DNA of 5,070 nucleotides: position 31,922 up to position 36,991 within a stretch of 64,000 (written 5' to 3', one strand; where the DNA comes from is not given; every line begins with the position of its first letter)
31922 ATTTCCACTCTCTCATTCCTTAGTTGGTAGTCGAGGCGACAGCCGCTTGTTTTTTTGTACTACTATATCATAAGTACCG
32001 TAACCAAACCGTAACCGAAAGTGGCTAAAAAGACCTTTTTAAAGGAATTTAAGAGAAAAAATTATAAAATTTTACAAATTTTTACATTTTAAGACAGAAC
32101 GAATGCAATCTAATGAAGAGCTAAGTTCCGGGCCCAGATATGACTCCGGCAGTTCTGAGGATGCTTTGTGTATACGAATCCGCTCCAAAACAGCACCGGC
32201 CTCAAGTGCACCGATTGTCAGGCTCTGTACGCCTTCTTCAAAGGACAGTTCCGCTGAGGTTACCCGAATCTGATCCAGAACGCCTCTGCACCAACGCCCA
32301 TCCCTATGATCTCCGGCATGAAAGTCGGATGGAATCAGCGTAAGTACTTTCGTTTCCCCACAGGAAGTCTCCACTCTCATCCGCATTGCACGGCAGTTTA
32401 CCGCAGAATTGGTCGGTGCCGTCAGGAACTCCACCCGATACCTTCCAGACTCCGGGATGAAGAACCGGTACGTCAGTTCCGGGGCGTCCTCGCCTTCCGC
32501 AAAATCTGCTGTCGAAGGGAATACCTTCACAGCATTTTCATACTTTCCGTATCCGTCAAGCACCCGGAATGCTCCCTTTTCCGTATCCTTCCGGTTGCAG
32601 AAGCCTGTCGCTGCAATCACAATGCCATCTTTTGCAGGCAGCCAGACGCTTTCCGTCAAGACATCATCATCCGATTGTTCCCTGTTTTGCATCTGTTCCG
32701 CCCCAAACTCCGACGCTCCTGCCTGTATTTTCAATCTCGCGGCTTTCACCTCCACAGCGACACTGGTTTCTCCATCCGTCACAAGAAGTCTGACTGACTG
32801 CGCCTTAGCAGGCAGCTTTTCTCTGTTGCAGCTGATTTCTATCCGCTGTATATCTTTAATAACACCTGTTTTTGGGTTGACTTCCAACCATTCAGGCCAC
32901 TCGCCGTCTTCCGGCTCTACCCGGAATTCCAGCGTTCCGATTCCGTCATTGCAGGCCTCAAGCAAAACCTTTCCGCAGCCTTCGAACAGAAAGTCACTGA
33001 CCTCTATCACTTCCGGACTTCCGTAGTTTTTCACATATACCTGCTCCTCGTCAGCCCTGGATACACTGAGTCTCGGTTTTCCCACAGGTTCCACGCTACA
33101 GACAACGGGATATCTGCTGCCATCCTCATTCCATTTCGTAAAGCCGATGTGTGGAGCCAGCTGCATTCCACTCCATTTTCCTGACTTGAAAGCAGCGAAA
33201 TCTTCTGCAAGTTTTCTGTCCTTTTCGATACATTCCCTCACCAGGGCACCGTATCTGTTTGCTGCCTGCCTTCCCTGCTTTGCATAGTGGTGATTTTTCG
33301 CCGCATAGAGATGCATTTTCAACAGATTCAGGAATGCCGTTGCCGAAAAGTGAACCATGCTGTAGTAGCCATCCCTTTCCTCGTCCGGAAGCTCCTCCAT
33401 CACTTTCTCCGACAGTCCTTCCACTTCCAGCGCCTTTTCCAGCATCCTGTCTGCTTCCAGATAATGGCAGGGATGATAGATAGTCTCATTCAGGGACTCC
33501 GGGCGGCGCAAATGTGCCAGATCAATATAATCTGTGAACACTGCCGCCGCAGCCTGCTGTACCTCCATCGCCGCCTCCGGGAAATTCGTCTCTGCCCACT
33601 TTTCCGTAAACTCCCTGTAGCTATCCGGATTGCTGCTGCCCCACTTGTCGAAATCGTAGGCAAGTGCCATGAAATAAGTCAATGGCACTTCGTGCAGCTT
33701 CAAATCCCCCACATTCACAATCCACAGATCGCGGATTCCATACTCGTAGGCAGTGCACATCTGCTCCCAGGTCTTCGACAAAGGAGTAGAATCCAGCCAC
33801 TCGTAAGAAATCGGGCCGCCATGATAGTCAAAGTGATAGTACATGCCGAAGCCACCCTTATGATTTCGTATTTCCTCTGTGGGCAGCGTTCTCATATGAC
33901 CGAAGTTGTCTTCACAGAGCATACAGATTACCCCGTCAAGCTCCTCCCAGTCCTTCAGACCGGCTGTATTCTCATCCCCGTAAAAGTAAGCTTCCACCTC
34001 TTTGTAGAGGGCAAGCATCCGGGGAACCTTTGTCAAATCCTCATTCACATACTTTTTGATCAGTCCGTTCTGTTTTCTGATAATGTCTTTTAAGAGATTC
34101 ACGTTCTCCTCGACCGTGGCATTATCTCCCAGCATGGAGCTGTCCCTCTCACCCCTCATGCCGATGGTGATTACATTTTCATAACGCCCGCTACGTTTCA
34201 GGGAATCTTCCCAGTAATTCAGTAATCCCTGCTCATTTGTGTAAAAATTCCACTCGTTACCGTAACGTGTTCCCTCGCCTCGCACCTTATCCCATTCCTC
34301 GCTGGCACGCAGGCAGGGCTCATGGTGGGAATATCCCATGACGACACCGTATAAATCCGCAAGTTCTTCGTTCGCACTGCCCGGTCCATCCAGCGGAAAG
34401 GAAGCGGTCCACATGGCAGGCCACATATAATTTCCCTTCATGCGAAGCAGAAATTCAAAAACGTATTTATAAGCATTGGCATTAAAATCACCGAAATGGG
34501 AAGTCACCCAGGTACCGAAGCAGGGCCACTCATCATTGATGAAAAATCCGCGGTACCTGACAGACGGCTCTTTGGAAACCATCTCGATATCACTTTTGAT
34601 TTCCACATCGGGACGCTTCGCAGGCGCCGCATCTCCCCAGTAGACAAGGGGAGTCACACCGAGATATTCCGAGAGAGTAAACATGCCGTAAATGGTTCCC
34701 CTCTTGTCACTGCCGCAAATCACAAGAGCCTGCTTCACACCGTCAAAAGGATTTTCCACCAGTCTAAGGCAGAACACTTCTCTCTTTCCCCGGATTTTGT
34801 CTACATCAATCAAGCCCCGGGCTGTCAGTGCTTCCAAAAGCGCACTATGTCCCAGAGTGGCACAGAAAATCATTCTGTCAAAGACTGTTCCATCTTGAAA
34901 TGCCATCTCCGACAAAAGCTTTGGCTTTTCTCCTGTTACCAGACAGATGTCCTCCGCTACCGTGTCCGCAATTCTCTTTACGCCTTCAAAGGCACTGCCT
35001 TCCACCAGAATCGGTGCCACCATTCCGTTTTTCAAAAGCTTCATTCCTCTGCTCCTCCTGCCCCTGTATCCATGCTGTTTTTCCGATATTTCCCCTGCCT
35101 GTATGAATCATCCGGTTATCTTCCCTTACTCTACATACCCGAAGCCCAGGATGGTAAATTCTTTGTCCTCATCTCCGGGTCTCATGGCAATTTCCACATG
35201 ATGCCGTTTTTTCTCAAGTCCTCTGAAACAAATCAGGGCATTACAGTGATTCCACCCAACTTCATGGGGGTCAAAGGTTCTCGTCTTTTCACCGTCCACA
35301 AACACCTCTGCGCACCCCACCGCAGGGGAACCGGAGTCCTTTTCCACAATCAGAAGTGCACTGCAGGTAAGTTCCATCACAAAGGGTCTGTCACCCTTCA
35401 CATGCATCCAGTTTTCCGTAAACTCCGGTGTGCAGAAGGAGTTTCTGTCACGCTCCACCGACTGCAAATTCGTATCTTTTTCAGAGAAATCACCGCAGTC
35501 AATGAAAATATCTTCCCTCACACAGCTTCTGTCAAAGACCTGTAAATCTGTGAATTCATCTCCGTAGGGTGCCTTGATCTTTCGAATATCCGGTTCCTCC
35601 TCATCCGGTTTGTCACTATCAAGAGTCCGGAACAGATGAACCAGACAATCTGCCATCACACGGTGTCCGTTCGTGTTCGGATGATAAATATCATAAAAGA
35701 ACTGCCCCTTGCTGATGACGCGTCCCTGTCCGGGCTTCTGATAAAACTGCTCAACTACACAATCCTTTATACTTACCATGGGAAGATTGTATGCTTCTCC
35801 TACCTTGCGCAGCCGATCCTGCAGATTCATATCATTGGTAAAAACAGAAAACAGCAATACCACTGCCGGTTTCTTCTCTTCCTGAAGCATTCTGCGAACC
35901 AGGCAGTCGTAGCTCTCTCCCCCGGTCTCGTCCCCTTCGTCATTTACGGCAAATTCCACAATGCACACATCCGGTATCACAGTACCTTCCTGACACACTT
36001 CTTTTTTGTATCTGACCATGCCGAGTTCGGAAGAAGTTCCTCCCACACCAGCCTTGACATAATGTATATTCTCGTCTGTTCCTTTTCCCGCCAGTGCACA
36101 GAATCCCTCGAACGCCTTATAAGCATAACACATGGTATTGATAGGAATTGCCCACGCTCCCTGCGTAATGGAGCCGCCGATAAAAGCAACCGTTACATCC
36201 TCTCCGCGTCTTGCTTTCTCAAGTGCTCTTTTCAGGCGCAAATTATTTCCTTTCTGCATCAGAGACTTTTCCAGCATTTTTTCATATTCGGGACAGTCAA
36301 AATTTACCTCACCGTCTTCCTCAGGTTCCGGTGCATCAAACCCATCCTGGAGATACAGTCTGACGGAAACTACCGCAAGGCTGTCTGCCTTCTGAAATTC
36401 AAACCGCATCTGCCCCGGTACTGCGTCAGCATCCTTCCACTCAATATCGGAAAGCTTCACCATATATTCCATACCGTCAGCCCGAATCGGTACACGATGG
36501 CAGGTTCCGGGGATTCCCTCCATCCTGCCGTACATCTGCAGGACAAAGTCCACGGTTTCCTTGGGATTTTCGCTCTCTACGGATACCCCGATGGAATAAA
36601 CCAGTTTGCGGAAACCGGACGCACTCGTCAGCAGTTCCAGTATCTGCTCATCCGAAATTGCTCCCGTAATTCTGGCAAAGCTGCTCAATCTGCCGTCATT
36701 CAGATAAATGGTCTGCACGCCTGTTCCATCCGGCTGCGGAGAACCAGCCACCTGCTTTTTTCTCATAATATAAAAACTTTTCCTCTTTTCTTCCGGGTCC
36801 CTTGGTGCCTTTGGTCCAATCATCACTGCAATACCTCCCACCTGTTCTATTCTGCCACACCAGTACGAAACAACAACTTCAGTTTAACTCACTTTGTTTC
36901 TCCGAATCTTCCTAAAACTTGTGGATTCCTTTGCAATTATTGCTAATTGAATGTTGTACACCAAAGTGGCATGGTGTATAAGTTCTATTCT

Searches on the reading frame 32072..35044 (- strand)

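Call 7: search_protein_families(library=pfam, proteins=[window:32072-35044:-], max_evalue=0.0001)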
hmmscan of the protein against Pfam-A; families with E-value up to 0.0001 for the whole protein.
window:32072-35044:- (990 aa): 2 families
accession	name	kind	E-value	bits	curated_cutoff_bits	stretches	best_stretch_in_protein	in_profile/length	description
PF15979.11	Glyco_hydro_115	-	1.6e-124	416.2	27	1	158-516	2-334/335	Glycosyl hydrolase family 115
PF17829.7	GH115_C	-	1.1e-30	107.2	24.1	1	805-973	6-171/172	Glycosyl hydrolase family 115 C-terminal domain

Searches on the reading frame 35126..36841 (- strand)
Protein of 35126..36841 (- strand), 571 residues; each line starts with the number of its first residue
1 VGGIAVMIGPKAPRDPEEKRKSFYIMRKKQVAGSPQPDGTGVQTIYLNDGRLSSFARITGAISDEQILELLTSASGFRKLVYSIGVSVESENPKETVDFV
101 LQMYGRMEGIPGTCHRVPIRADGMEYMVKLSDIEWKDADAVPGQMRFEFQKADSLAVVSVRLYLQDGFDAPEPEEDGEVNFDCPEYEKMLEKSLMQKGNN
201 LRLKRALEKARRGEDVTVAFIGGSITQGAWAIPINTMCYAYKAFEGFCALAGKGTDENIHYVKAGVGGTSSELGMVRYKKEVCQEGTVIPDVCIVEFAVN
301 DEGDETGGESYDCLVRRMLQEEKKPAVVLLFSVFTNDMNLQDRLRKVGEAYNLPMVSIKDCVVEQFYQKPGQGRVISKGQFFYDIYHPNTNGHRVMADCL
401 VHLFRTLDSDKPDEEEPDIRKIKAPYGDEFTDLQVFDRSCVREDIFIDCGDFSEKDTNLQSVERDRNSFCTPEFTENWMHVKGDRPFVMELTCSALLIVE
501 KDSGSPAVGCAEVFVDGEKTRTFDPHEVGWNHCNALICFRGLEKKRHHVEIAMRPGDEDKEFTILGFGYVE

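Call 7: search_protein_families(library=pfam, proteins=[window:35126-36841:-], max_evalue=0.0001)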
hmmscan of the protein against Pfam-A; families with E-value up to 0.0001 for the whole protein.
window:35126-36841:- (571 aa): 1 family
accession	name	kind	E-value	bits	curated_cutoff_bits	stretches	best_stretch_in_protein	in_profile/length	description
PF13472.12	Lipase_GDSL_2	-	1.5e-09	39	32.9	1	220-395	1-178/178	GDSL-like Lipase/Acylhydrolase family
